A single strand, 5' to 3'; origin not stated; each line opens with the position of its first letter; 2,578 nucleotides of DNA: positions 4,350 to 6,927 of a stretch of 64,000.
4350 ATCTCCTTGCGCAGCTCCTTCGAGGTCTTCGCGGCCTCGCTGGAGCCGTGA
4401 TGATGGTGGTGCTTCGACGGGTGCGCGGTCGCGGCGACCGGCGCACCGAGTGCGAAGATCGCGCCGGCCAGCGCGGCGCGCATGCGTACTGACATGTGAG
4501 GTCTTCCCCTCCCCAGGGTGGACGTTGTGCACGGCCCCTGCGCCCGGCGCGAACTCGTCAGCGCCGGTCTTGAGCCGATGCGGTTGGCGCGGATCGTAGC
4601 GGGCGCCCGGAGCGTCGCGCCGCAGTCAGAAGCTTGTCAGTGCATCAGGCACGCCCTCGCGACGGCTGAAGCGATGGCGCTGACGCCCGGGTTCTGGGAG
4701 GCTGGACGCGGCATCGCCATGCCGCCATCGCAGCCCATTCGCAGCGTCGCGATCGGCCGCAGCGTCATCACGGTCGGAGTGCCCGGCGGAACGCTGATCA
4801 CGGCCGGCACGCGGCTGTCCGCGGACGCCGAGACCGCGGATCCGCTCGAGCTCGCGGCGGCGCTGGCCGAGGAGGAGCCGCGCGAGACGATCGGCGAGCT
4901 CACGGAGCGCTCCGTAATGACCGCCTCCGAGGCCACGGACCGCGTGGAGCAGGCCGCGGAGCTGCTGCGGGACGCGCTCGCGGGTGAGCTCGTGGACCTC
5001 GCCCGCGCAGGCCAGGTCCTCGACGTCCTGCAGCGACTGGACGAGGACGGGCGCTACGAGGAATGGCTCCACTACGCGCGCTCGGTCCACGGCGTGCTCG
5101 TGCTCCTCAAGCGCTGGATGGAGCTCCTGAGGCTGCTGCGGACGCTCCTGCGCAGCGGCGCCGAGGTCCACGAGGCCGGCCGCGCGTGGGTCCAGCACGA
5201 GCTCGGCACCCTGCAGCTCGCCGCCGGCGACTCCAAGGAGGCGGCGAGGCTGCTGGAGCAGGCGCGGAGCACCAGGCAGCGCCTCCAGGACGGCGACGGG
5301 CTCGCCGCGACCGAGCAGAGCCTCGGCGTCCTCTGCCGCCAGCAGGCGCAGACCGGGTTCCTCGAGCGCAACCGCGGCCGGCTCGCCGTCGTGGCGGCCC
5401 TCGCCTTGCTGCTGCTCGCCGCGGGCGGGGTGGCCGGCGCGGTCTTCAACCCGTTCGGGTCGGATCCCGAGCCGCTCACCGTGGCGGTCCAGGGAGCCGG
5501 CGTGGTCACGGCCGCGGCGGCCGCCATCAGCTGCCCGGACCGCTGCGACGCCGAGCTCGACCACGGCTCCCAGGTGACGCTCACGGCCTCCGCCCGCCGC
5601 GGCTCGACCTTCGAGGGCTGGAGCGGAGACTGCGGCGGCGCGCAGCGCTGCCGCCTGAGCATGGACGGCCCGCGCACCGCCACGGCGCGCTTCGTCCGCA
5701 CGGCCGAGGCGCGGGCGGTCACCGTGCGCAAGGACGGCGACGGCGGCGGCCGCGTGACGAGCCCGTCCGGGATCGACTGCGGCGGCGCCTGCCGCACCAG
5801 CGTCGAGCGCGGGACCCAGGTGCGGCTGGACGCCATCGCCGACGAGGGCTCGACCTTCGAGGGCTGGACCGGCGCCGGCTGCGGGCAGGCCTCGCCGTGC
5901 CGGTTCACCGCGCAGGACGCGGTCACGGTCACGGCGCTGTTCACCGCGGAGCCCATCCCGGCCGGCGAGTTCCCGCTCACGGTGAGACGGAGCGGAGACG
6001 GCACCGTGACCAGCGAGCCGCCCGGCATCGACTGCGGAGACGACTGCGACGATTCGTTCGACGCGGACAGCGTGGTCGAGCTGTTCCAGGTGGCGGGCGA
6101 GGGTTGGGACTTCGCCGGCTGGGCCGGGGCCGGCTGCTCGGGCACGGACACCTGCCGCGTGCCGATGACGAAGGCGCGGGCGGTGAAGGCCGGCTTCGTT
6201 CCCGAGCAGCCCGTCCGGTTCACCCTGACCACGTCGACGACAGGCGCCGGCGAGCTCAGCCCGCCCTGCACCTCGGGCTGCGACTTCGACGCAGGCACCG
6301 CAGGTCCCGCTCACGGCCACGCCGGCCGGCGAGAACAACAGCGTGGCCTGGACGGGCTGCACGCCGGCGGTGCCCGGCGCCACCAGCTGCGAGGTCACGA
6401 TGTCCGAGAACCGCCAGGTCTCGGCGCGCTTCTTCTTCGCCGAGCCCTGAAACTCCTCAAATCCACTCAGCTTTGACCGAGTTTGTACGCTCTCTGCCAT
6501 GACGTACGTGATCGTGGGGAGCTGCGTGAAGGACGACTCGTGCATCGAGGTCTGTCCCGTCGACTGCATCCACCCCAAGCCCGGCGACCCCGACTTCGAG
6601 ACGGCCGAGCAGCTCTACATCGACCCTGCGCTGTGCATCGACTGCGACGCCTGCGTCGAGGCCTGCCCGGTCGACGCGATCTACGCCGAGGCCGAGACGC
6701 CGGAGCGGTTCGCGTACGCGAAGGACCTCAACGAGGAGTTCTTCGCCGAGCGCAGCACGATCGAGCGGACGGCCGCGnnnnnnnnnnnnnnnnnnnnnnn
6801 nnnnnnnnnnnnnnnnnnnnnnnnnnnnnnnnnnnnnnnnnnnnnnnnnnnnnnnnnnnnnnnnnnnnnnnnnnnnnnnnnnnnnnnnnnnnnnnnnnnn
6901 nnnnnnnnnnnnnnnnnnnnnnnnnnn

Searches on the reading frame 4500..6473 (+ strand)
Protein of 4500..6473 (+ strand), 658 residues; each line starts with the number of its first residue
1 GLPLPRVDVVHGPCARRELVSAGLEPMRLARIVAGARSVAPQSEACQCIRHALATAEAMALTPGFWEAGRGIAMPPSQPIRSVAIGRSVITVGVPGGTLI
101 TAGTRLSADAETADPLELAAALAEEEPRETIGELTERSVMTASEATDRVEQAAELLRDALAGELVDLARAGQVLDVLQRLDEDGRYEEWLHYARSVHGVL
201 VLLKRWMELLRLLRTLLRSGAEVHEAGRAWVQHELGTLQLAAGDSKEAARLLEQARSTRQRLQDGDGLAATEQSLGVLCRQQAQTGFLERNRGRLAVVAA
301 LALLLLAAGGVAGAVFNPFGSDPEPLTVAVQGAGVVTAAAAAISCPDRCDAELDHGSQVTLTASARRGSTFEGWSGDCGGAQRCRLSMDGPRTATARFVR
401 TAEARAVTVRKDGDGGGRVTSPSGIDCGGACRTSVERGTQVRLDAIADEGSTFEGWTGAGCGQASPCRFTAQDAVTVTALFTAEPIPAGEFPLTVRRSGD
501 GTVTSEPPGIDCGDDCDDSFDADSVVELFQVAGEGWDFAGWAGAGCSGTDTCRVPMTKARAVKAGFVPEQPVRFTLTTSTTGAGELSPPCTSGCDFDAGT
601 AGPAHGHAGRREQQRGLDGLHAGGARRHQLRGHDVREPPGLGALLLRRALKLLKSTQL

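Call 40: search_protein_families(library=pfam, proteins=[window:4500-6473:+], max_evalue=0.01)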
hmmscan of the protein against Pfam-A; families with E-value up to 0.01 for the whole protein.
window:4500-6473:+ (658 aa): 4 families
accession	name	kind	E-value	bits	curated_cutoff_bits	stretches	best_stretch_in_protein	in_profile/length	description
PF18998.6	Flg_new_2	-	1.3e-25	89.6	23.6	2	344-400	14-71/73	Divergent InlB B-repeat domain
PF13424.12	TPR_12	-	5.5e-07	30.1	30.1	2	198-259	11-75/77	Tetratricopeptide repeat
PF09479.16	Flg_new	-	7e-05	23.3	27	0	428-459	9-41/65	Listeria-Bacteroides repeat domain (List_Bact_rpt)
PF07721.20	TPR_4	-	0.0081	17.1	27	1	229-254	1-26/26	Tetratricopeptide repeat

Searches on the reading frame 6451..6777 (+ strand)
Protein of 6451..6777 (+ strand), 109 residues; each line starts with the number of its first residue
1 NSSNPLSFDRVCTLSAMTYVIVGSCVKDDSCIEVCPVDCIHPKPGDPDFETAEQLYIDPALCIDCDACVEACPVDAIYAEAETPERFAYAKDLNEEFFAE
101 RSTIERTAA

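Call 40: search_protein_families(library=pfam, proteins=[window:6451-6777:+], max_evalue=0.01)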
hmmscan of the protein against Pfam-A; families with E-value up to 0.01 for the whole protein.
window:6451-6777:+ (109 aa): 12 families
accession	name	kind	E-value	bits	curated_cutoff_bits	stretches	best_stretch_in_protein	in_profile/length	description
PF00037.32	Fer4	-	3.1e-12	46.2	21.1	2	56-78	2-24/24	4Fe-4S binding domain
PF12838.12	Fer4_7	-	1.1e-08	35.8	27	1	25-76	2-52/52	4Fe-4S dicluster domain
PF13484.11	Fer4_16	-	1.9e-08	35.4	30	1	62-92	2-35/66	4Fe-4S double cluster binding domain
PF13237.11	Fer4_10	-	1.9e-08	34.6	25.5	2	55-78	2-27/53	4Fe-4S dicluster domain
PF13187.11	Fer4_9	-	1.6e-07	31.7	27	1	25-77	2-52/52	4Fe-4S dicluster domain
PF14697.11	Fer4_21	-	1.7e-07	31.7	35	1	57-81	3-30/59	4Fe-4S dicluster domain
PF12837.12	Fer4_6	-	4.8e-07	29.9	25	1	56-77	3-24/24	4Fe-4S binding domain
PF13183.11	Fer4_8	-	3.1e-05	24.9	27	1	62-86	5-30/68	4Fe-4S dicluster domain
PF12797.12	Fer4_2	-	9.9e-05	22.5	24.5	1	56-74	4-22/22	4Fe-4S binding domain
PF12798.12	Fer4_3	-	0.00025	22.1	27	1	62-76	1-15/15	4Fe-4S binding domain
PF12800.12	Fer4_4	-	0.00032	21.2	24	1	59-74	1-16/17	4Fe-4S binding domain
PF13534.11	Fer4_17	-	0.0027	18.6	22.2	0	62-91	2-29/61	4Fe-4S dicluster domain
